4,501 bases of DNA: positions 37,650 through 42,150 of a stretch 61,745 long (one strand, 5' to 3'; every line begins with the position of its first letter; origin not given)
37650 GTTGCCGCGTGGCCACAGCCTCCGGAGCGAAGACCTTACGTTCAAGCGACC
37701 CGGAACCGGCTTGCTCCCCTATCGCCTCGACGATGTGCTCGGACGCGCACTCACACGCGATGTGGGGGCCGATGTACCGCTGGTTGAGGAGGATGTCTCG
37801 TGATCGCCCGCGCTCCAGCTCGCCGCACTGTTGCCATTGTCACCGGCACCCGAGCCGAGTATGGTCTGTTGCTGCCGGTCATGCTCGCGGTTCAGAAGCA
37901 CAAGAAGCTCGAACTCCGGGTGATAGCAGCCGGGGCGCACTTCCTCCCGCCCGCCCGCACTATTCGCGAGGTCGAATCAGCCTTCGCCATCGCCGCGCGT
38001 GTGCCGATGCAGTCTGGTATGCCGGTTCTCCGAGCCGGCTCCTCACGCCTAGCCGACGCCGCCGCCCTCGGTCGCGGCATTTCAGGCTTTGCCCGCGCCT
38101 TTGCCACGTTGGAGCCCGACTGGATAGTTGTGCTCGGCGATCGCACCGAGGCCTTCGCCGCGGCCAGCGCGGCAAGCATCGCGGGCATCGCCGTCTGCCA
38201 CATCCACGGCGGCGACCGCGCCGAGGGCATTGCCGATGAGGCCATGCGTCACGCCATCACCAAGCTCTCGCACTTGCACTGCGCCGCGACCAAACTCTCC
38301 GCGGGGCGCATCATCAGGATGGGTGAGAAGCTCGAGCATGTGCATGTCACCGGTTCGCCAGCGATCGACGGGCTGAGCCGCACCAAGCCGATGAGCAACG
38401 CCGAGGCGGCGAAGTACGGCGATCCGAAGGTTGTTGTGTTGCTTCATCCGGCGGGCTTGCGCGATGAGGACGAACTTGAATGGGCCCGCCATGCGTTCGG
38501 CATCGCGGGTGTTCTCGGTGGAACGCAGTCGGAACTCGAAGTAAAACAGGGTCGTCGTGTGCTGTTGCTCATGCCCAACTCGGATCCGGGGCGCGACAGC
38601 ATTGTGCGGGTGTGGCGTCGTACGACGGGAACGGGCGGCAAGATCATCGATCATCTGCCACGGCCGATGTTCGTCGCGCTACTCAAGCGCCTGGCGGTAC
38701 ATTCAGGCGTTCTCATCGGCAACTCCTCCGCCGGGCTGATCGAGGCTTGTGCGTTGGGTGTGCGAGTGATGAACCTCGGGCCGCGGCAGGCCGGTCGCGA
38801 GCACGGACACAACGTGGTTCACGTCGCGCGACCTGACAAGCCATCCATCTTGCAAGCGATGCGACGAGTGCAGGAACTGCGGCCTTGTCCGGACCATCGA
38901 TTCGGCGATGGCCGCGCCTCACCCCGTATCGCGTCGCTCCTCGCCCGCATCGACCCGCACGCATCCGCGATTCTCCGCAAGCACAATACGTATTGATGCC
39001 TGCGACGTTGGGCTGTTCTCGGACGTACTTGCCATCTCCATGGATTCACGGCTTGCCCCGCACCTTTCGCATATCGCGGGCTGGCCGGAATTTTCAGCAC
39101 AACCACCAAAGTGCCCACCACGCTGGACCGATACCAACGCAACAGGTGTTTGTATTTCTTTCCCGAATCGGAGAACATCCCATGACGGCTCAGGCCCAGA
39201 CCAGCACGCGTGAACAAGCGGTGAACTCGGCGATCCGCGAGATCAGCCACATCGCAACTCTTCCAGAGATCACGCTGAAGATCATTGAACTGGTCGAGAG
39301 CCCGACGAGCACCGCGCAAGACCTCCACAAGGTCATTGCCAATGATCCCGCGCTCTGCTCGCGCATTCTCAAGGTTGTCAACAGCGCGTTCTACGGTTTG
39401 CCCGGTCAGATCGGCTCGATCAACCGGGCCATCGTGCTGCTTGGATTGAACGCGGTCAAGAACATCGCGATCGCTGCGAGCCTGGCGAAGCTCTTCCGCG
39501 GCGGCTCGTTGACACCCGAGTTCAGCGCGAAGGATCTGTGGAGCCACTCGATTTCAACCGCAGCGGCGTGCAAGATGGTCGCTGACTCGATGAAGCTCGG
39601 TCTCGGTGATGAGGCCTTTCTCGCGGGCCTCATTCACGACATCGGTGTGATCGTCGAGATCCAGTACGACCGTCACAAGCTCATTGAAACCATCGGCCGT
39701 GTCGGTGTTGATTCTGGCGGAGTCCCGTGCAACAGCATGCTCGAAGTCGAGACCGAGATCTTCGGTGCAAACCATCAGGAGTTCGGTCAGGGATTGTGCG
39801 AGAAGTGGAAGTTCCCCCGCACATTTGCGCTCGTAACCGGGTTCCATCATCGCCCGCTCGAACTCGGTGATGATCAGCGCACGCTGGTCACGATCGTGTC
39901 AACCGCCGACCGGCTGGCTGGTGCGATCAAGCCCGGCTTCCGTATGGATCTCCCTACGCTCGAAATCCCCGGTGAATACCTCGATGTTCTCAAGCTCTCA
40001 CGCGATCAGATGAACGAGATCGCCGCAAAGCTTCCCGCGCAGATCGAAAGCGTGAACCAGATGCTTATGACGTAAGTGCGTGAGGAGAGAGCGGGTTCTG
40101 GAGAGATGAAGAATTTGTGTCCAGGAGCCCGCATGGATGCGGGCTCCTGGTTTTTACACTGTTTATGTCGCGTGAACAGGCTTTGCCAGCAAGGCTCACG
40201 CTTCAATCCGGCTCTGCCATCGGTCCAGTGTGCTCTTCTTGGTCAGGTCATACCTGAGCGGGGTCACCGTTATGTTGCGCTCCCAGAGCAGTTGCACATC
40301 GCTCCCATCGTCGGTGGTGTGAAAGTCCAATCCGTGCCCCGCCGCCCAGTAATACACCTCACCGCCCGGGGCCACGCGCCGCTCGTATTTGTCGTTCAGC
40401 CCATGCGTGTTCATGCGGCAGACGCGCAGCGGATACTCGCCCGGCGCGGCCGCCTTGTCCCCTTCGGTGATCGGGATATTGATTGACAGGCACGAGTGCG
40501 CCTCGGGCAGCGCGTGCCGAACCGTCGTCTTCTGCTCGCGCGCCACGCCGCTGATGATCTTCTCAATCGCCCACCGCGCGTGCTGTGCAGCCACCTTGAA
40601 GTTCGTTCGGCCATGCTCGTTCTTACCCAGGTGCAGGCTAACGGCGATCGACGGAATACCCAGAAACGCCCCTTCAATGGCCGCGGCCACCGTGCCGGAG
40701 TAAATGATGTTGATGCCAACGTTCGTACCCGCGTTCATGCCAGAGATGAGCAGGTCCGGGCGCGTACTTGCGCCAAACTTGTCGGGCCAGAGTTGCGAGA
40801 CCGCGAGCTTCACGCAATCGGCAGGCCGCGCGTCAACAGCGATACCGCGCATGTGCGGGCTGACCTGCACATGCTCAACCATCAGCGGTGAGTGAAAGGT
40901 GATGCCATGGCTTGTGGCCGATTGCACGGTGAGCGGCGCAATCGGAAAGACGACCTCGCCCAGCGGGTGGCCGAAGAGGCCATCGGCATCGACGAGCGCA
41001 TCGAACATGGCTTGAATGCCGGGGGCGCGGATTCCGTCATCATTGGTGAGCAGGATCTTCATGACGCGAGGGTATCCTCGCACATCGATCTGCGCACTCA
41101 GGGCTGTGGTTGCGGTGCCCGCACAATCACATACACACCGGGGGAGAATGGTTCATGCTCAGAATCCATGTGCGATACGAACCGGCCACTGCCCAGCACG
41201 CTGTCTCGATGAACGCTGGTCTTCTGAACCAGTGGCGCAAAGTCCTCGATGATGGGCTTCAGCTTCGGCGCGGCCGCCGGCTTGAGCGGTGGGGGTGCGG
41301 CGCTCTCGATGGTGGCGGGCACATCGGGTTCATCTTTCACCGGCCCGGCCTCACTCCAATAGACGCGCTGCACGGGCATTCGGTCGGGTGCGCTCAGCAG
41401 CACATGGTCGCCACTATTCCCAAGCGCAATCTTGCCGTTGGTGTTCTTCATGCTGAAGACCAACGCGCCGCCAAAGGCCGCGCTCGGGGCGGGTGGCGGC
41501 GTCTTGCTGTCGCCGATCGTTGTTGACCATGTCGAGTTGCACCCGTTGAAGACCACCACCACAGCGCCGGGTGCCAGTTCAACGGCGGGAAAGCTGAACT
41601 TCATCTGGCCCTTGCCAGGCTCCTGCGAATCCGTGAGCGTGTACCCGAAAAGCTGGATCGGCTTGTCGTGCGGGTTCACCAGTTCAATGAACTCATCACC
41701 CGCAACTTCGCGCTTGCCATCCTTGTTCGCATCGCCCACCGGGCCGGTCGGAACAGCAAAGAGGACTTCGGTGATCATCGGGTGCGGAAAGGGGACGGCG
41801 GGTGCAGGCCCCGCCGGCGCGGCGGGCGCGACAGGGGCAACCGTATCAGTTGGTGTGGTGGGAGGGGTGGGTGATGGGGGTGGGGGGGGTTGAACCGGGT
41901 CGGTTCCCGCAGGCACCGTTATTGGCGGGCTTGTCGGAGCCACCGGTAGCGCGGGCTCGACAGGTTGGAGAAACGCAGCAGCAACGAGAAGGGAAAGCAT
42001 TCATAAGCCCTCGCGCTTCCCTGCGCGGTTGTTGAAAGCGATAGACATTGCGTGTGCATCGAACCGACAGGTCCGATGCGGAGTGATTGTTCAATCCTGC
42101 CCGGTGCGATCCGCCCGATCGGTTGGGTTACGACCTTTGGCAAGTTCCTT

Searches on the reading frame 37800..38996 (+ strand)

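Call 82: search_protein_families(library=pfam, proteins=[window:37800-38996:+], max_evalue=0.0001)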
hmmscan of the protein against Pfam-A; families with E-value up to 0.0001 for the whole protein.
window:37800-38996:+ (398 aa): 1 family
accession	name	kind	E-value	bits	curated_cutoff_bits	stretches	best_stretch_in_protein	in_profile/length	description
PF02350.25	Epimerase_2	-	2.1e-60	204.9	30.6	1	30-381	2-346/347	UDP-N-acetylglucosamine 2-epimerase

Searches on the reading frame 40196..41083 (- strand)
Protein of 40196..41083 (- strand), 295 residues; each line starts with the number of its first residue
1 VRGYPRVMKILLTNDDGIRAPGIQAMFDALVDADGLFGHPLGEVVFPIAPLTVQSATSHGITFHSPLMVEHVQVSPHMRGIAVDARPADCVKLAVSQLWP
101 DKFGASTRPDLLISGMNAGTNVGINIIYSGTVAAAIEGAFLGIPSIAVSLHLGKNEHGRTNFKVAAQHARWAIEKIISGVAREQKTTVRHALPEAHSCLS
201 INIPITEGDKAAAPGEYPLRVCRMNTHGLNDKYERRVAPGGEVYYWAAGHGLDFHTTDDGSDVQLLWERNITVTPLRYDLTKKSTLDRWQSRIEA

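Call 82: search_protein_families(library=pfam, proteins=[window:40196-41083:-], max_evalue=0.0001)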
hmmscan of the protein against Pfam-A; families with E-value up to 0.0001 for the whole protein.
window:40196-41083:- (295 aa): 1 family
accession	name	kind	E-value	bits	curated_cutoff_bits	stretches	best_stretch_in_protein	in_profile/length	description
PF01975.23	SurE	-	6.1e-48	163.6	22.1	1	10-224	1-182/189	Survival protein SurE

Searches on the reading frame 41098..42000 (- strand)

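Call 82: search_protein_families(library=pfam, proteins=[window:41098-42000:-], max_evalue=0.0001)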
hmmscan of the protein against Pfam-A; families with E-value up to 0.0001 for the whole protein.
window:41098-42000:- (300 aa): 1 family
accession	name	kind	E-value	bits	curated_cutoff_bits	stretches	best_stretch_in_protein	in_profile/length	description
PF00932.25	LTD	-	3.7e-10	40.6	34.3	1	94-213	22-105/109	Lamin Tail Domain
